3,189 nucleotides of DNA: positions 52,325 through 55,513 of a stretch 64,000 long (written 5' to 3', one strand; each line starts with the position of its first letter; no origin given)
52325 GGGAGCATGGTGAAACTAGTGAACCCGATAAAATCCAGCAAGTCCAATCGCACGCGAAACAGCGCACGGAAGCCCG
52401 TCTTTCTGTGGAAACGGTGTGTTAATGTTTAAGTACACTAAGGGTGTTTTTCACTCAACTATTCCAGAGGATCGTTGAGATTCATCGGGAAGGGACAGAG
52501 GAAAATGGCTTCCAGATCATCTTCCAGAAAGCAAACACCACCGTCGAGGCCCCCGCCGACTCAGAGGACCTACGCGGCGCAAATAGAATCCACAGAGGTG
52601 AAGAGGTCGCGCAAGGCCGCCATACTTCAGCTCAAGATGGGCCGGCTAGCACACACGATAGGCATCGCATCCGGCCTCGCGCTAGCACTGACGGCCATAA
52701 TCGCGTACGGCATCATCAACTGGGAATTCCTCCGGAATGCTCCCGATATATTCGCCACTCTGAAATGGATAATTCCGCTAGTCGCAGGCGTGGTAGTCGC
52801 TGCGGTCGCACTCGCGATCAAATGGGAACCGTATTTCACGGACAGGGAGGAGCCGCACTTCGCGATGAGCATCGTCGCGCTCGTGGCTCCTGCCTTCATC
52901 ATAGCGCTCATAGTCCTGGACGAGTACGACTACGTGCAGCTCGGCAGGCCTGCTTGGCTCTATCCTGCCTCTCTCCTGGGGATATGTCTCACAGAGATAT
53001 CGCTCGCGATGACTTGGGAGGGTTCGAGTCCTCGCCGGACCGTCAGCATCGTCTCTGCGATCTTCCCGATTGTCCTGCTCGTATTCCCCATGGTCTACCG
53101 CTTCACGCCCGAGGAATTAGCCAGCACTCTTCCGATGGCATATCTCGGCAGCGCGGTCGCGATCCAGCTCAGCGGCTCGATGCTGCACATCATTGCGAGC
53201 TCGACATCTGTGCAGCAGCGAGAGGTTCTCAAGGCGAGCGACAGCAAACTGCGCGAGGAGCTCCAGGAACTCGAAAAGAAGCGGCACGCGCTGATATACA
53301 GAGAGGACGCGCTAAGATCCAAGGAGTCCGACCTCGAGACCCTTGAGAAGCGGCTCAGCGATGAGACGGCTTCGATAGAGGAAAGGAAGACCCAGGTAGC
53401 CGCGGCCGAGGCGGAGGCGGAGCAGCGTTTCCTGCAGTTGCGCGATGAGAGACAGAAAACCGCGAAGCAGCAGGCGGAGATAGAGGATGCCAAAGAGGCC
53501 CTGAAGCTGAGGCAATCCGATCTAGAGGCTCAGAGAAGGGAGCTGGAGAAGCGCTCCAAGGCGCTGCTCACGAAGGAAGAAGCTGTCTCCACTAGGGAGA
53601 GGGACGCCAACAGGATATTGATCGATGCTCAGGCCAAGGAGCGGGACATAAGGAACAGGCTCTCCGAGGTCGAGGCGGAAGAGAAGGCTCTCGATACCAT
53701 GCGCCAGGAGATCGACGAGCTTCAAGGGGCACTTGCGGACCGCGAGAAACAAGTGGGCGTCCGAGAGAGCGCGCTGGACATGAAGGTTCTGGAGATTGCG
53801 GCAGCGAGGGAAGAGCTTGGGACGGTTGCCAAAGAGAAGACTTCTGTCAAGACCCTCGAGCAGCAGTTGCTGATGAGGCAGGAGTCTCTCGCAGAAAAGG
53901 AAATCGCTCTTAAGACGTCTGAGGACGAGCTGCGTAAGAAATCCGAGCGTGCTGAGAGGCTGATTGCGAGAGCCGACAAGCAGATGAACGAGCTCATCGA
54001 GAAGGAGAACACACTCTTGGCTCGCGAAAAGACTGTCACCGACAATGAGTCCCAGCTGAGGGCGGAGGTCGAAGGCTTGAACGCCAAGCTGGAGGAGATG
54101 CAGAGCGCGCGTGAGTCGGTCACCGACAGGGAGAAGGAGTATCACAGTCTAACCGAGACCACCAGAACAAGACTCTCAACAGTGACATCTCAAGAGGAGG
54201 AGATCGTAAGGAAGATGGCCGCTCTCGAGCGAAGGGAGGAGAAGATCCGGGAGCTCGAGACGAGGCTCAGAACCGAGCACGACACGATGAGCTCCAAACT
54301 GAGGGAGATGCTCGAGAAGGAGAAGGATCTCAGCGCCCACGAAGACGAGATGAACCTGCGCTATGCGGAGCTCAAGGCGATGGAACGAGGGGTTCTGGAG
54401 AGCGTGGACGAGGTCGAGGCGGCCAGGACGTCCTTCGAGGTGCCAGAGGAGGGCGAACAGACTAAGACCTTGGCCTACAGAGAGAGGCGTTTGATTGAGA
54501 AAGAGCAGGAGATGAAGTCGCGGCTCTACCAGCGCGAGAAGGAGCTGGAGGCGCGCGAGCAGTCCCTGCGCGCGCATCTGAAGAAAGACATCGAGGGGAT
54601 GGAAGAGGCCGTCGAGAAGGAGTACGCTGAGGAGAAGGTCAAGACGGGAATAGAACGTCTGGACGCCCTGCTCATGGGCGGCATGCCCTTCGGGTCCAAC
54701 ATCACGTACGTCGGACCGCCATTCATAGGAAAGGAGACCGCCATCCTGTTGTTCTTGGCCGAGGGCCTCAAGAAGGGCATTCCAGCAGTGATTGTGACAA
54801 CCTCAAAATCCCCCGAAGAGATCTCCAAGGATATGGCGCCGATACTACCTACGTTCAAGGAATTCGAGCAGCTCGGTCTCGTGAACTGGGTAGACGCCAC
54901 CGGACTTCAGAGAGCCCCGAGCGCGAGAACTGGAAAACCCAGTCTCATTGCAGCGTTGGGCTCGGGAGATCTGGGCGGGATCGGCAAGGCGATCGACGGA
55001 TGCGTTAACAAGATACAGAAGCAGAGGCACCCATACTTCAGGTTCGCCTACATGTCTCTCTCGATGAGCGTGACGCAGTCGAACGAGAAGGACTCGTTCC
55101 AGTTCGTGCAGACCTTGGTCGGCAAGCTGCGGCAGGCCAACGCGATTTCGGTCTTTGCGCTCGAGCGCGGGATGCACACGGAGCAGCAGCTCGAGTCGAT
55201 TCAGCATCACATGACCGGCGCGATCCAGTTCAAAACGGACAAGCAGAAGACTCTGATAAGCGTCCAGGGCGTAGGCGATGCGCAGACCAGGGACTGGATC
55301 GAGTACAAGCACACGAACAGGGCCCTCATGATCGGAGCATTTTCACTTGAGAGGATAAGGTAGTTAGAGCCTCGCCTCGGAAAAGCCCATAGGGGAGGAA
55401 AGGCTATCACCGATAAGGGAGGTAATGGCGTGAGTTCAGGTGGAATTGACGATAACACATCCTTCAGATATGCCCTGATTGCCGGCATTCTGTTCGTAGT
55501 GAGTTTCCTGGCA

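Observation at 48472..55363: Locus of three catalytically degenerate DNA-transaction proteins: an operon of an inactivated RadA/RadB paralog, a small ORF and an inactivated PolB, divergent from a membrane coiled-coil KaiC-like protein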

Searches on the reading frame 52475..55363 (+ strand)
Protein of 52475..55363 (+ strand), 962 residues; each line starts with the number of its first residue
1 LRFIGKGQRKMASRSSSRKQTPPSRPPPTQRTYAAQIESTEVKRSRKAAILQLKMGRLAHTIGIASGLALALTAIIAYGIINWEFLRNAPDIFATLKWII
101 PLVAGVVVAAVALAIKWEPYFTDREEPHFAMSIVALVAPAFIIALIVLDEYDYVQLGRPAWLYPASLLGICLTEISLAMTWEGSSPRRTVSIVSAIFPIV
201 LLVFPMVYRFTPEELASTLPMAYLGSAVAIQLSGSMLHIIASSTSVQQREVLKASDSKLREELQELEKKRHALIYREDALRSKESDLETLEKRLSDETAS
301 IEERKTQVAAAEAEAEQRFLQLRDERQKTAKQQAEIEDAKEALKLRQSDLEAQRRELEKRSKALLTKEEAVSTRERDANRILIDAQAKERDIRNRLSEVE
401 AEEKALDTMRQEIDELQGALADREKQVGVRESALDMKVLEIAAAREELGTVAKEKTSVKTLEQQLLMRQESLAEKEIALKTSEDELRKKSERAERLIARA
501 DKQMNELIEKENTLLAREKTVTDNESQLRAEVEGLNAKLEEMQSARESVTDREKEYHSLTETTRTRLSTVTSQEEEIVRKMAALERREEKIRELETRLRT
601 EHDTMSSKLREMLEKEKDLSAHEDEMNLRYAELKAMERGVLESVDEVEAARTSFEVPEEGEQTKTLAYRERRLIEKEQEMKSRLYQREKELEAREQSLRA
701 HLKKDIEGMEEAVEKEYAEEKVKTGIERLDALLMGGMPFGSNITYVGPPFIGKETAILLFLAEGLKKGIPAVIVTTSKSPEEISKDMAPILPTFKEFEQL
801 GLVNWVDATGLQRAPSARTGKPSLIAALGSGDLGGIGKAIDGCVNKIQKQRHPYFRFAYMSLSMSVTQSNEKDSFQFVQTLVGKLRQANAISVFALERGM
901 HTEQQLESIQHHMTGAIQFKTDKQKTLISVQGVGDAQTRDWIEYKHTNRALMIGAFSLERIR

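Call 4: search_protein_families(library=pfam, proteins=[window:52475-55363:+], max_evalue=0.1)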
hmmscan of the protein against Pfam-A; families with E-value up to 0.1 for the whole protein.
window:52475-55363:+ (962 aa): 3 families
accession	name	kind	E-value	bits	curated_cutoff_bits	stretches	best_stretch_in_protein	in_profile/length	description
PF06745.19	ATPase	-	2.7e-12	47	26.6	1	722-925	1-193/231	KaiC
PF24336.1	DUF7504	-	6.5e-08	33.7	27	1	770-912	31-172/179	Family of unknown function (DUF7504)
PF09483.15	HpaP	-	0.074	13.6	23.8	0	227-270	39-82/90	Type III secretion protein (HpaP)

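Call 5: search_protein_families(library=ncbifam, proteins=[window:52475-55363:+], max_evalue=0.1)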
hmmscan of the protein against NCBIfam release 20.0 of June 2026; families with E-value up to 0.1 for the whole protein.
window:52475-55363:+ (962 aa): 11 families
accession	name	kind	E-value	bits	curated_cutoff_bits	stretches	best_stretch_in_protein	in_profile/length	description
TIGR03881.1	KaiC_arch_4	hypoth_equivalog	1.5e-11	44.4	247.8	1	721-800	2-81/231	KaiC domain-containing protein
TIGR03877.1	thermo_KaiC_1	hypoth_equivalog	1.4e-08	34.5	307.25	1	720-809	2-91/238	KaiC domain-containing protein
TIGR03880.1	KaiC_arch_3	hypoth_equivalog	3.4e-07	30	249.45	1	725-799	1-75/224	KaiC domain-containing protein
NF006799.0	PRK09302.1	equivalog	3.5e-07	29.2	408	1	718-808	9-100/515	circadian clock protein KaiC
TIGR04320.1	Surf_Exclu_PgrA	domain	4.3e-05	23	70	1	223-370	217-358/360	SEC10/PgrA surface exclusion domain-containing protein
TIGR02168.1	SMC_prok_B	equivalog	0.00039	18.3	567.35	2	440-729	694-979/1181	chromosome segregation protein SMC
NF047368.1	collar_FlbB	equivalog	0.00066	19.5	110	1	235-328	31-124/193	periplasmic-type flagellar collar protein FlbB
TIGR02655.1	circ_KaiC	equivalog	0.0018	17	546.25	1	720-788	1-70/484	circadian clock protein KaiC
NF004723.0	PRK06067.1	subfamily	0.0046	16.5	194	1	711-790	5-84/243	flagellar accessory protein FlaH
TIGR02169.1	SMC_prok_A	equivalog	0.0092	13.7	729.4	1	247-522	668-938/1165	chromosome segregation protein SMC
TIGR02684.1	dnstrm_HI1420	hypoth_equivalog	0.03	14.5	53.7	0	519-571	23-76/89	addiction module antidote protein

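Call 16: find_homologous_proteins(query=window:52475-55363:+, max_evalue=0.00001)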
Query window:52475-55363:+ (962 aa): 134 proteins with E <= 0.00001 among 8000 candidates; the best 120 are listed.
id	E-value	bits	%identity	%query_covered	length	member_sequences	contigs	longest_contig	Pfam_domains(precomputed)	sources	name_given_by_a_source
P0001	0.0e+0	1929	96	99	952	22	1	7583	PF06745.20,PF27881.1,PF24336.2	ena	-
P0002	0.0e+0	1703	84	97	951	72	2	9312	PF06745.20,PF27881.1,PF24336.2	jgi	jgi:KaiC/GvpD/RAD55 family RecA-like ATPase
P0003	0.0e+0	1546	76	99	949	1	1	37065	PF06745.20,PF23365.2,PF24336.2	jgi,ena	jgi:KaiC/GvpD/RAD55 family RecA-like ATPase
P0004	0.0e+0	1487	73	99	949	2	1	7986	PF06745.20,PF23365.2,PF27881.1,PF24336.2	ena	-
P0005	0.0e+0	1454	73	97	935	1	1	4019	PF06745.20,PF27881.1,PF24336.2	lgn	-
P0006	0.0e+0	1446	70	99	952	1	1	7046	PF06745.20,PF27881.1,PF24336.2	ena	-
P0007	0.0e+0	1431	72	96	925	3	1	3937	PF06745.20,PF27881.1,PF24336.2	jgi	jgi:KaiC/GvpD/RAD55 family RecA-like ATPase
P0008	0.0e+0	1428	69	99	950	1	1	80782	PF06745.20,PF27881.1,PF24336.2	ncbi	-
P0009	0.0e+0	1355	68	97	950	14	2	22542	PF06745.20,PF27881.1,PF24336.2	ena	-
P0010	0.0e+0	1347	66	99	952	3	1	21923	PF06745.20,PF23365.2,PF27881.1,PF24336.2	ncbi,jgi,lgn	-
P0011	0.0e+0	1333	66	99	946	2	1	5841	PF06745.20,PF23365.2,PF27881.1,PF24336.2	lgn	-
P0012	0.0e+0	1327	65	99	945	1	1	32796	PF06745.20,PF23365.2,PF27881.1,PF24336.2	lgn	-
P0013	0.0e+0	1325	64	99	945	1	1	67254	PF06745.20,PF24336.2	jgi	-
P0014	0.0e+0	1321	67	95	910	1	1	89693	PF06745.20,PF27881.1,PF24336.2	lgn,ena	-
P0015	0.0e+0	1318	65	99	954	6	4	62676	PF06745.20,PF23365.2,PF27881.1,PF24336.2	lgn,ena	-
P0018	0.0e+0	1313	64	99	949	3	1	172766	PF06745.20,PF27881.1,PF24336.2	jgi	jgi:KaiC/GvpD/RAD55 family RecA-like ATPase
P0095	0.0e+0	1143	58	99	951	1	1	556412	PF06745.20,PF27881.1,PF24336.2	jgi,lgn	-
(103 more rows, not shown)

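Call 17: find_encoding_contigs(protein=P0008, flank=8000, max_places=2)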
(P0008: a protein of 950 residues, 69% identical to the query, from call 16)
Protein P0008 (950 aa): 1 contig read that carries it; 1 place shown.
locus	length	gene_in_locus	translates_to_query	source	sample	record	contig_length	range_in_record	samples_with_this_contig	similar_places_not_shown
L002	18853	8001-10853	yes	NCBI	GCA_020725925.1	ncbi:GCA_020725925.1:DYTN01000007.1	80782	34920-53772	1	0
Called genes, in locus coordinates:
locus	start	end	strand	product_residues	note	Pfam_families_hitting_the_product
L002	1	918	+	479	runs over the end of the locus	PF01970:TctA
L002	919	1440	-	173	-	PF13412:HTH_24 (faint), PF24266:HTH_HVO_0163_N, PF12802:MarR_2 (faint)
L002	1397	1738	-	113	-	-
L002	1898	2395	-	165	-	-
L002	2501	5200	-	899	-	PF03104:DNA_pol_B_exo1 (weak), PF00136:DNA_pol_B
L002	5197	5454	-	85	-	PF26485:DUF8156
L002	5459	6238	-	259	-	PF08423:Rad51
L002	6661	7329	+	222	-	-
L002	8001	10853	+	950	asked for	PF27881:CRWN_N (faint), PF06745:ATPase, PF24336:DUF7504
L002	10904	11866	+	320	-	-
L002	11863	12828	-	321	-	PF08068:DKCLD, PF01509:TruB_N, PF21238:Pus10_C (weak), PF16198:TruB_C_2, PF01472:PUA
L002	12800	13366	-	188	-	PF02224:Cytidylate_kin (weak), PF13189:Cytidylate_kin2, PF13207:AAA_17, PF13238:AAA_18, PF13671:AAA_33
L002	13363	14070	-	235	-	PF01956:EMC3_TMCO1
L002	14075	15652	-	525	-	PF10559:Plug_translocon, PF00344:SecY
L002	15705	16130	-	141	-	PF00828:Ribosomal_L27A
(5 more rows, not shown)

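Call 18: find_encoding_contigs(protein=P0018, flank=8000, max_places=2)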
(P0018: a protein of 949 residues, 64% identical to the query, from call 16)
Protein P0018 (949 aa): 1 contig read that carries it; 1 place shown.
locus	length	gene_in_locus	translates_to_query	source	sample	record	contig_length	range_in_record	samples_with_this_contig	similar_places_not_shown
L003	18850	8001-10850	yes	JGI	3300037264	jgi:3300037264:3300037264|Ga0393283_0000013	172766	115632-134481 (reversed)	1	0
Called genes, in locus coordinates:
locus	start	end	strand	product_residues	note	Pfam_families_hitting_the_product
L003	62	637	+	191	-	PF00156:Pribosyltran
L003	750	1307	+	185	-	PF00156:Pribosyltran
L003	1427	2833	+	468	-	PF01970:TctA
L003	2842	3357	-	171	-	PF01978:TrmB (faint), PF13412:HTH_24 (faint), PF24266:HTH_HVO_0163_N, PF12840:HTH_20 (faint), PF12802:MarR_2 (faint), PF01022:HTH_5 (faint)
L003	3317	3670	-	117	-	-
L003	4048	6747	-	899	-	PF03104:DNA_pol_B_exo1 (weak), PF00136:DNA_pol_B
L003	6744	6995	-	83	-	PF26485:DUF8156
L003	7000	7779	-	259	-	PF08423:Rad51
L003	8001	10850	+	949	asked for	PF27881:CRWN_N (faint), PF06745:ATPase, PF24336:DUF7504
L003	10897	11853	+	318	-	PF07521:RMMBL (weak)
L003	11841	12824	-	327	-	PF08068:DKCLD, PF01509:TruB_N, PF21238:Pus10_C (weak), PF16198:TruB_C_2, PF01472:PUA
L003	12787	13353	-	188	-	PF02224:Cytidylate_kin (weak), PF13189:Cytidylate_kin2, PF13207:AAA_17, PF13238:AAA_18, PF13671:AAA_33 (weak), PF01202:SKI (faint), PF02224:Cytidylate_kin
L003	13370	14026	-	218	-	PF01956:EMC3_TMCO1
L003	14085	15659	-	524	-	PF10559:Plug_translocon, PF00344:SecY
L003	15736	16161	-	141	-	PF00828:Ribosomal_L27A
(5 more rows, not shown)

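Call 19: find_encoding_contigs(protein=P0095, flank=8000, max_places=2)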
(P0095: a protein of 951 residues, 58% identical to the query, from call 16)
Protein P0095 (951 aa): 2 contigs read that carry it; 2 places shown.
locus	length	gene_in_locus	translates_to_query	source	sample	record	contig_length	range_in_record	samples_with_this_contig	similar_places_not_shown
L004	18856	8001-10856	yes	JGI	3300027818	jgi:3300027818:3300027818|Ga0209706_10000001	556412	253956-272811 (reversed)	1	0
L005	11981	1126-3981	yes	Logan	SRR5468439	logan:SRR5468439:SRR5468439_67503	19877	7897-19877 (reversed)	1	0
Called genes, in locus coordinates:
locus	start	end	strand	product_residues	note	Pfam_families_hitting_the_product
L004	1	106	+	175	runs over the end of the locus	PF00156:Pribosyltran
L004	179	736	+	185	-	PF00156:Pribosyltran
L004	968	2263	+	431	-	PF01970:TctA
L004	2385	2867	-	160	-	PF26390:MamS_MamX (weak)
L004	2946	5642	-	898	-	PF03104:DNA_pol_B_exo1 (faint), PF00136:DNA_pol_B, PF14890:Intein_splicing (faint), PF00136:DNA_pol_B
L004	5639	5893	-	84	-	PF26485:DUF8156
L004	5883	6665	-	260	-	PF08423:Rad51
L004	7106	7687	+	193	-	PF00583:Acetyltransf_1, PF13673:Acetyltransf_10, PF13508:Acetyltransf_7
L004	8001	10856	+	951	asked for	PF27881:CRWN_N (faint), PF06745:ATPase, PF24336:DUF7504 (weak)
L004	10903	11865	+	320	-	-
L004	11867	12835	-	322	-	PF08068:DKCLD, PF01509:TruB_N, PF21238:Pus10_C (weak), PF16198:TruB_C_2, PF01472:PUA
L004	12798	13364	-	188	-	PF02224:Cytidylate_kin (faint), PF13189:Cytidylate_kin2, PF13207:AAA_17, PF13238:AAA_18, PF13671:AAA_33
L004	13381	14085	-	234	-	PF01956:EMC3_TMCO1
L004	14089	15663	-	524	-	PF10559:Plug_translocon, PF00344:SecY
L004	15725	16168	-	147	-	PF00828:Ribosomal_L27A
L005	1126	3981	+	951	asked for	PF27881:CRWN_N (faint), PF06745:ATPase, PF24336:DUF7504 (weak)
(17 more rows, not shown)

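Call 21: find_encoding_contigs(protein=P0001, flank=8000, max_places=4)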
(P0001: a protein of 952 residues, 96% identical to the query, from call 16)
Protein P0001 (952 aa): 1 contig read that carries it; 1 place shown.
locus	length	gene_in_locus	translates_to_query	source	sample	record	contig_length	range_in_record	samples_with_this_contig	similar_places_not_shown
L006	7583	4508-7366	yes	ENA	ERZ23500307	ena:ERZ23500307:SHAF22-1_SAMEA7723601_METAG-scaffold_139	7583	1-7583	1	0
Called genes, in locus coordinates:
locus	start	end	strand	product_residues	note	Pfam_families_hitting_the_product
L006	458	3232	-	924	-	PF03104:DNA_pol_B_exo1, PF00136:DNA_pol_B, PF14890:Intein_splicing (weak), PF00136:DNA_pol_B (weak)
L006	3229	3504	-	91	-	PF26485:DUF8156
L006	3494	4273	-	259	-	PF08423:Rad51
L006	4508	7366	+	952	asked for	PF27881:CRWN_N (faint), PF06745:ATPase, PF24336:DUF7504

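Call 22: find_encoding_contigs(protein=P0002, flank=8000, max_places=4)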
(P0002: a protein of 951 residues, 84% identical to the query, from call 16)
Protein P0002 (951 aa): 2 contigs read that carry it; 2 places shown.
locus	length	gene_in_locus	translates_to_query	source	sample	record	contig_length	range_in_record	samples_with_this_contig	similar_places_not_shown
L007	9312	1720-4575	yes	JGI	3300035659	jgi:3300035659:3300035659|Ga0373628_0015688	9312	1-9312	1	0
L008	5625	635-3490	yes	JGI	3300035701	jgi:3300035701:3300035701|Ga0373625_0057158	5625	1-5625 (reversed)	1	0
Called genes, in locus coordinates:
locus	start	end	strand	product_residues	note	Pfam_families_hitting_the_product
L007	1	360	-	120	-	?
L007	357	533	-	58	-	PF26485:DUF8156 (weak)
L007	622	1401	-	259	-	PF08423:Rad51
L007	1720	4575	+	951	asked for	PF27881:CRWN_N (faint), PF06745:ATPase, PF24336:DUF7504 (weak)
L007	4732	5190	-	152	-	-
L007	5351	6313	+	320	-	-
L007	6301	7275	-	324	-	PF08068:DKCLD, PF01509:TruB_N, PF16198:TruB_C_2, PF01472:PUA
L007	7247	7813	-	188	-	PF02224:Cytidylate_kin, PF13189:Cytidylate_kin2, PF13207:AAA_17, PF13238:AAA_18, PF13671:AAA_33 (weak), PF02224:Cytidylate_kin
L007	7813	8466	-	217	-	PF01956:EMC3_TMCO1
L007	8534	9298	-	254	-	PF00344:SecY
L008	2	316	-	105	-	?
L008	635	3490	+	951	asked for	PF27881:CRWN_N (faint), PF06745:ATPase, PF24336:DUF7504 (weak)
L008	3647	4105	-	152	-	-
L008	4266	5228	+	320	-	-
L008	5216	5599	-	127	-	PF01472:PUA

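Call 26: find_related_loci(query=A1, collection=genome_contigs, flank=10000)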
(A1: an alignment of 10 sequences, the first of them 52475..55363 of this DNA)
Query A1 (962 aa) in genome_contigs; peptide patterns used: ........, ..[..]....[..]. (x = any residue, [..] = any of these).
156 stretches matched a pattern; 91 encode a relative of the query (tblastn E <= 1e-3); the best 80 are kept; 79 distinct loci.
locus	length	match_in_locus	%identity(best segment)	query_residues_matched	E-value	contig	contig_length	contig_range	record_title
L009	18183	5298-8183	96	1-962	0e+0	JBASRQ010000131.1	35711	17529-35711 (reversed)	MAG: Thermoplasmata archaeon isolate MFD13565_ilm_asm_bin2 k127_129893, whole genome shotgun sequence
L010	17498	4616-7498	84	1-962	0e+0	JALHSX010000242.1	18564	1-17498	MAG: Thermoplasmata archaeon isolate PFL9 seq_3403569, whole genome shotgun sequence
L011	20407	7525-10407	84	1-962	0e+0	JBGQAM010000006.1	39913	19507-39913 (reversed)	MAG: Thermoplasmata archaeon isolate OBJ2_061818_130_30 k141_1578857_length_39913_cov_10.0000, whole genome shotgun sequ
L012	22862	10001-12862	69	7-962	0e+0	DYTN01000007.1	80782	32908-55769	MAG TPA_asm: Methanobacteriota archaeon isolate DR5_60_8 Afr_mines_DR5_27_length_80782_cov_3_392644, whole genome shotgu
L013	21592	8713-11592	65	3-962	0e+0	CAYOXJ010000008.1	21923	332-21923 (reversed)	MAG TPA_asm: uncultured Thermoplasmata archaeon isolate binchicken_co124_173 genome assembly, contig: NODE_1072_length_2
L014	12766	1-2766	71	43-962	0e+0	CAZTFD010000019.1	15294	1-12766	MAG TPA_asm: uncultured Thermoplasmata archaeon isolate binchicken_co364_9 genome assembly, contig: NODE_4691_length_152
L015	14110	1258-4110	65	6-962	0e+0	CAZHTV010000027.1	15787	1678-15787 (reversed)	MAG TPA_asm: uncultured Thermoplasmata archaeon isolate binchicken_co327_193 genome assembly, contig: NODE_1087_length_1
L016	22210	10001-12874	63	3-962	0e+0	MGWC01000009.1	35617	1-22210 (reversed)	MAG: Euryarchaeota archaeon RBG_19FT_COMBO_56_21 rbg_19ft_combo_scaffold_126, whole genome shotgun sequence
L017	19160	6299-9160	64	11-962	0e+0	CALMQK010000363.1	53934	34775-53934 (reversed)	MAG TPA_asm: uncultured euryarchaeote isolate ERR2868536_bin.126_CONCOCT_v1.1_MAG genome assembly, contig: ERZ841185.33,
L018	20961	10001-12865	62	7-962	0e+0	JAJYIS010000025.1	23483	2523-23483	MAG: Thermoplasmata archaeon isolate DBS2-1.bin12 NODE_3760_length_23483_cov_1.194896, whole genome shotgun sequence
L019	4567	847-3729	63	3-962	0e+0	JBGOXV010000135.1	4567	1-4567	MAG: Thermoplasmata archaeon isolate OBJ_0618_130150_59 k141_6204275_length_4567_cov_100.0000, whole genome shotgun sequ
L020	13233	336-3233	59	3-962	0e+0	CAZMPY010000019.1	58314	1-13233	MAG TPA_asm: uncultured Thermoplasmata archaeon isolate binchicken_co255_206 genome assembly, contig: k141_3090205, whol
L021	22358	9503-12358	57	9-962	0e+0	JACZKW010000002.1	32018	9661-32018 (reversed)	MAG: Thermoplasmata archaeon isolate MAG55 euryarchaeota_1_contig_6066, whole genome shotgun sequence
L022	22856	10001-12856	57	9-962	0e+0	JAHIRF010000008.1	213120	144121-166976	MAG: Thermoplasmatota archaeon isolate MM_PC_MetaG.mb.116 MM_PC_MetaG.mb.116_k141_1587035, whole genome shotgun sequence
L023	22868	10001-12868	55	7-962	0e+0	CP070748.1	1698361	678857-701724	MAG: Methanobacteriota archaeon isolate bin352 chromosome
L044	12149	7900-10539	29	12-959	2e-102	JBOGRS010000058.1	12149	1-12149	MAG: Thermoplasmata archaeon isolate SE1505_metabat2.bin.34 NODE_946_length_12149_cov_2.052071, whole genome shotgun seq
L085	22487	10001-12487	29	41-962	4e-51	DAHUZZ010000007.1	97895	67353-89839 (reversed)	MAG TPA_asm: Thermoplasmata archaeon isolate clean1690 NODE_7_length_97895_cov_10.120683, whole genome shotgun sequence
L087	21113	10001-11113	31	584-962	1e-48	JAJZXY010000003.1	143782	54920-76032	MAG: Thermoplasmata archaeon isolate TL1-5.bin102 NODE_51_length_143782_cov_10.308009, whole genome shotgun sequence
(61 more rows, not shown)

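Call 89: search_protein_families(library=padloc, proteins=[window:52505-55363:+], max_evalue=0.01)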
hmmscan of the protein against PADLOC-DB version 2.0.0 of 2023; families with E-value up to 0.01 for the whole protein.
window:52505-55363:+ (952 aa): 0 families
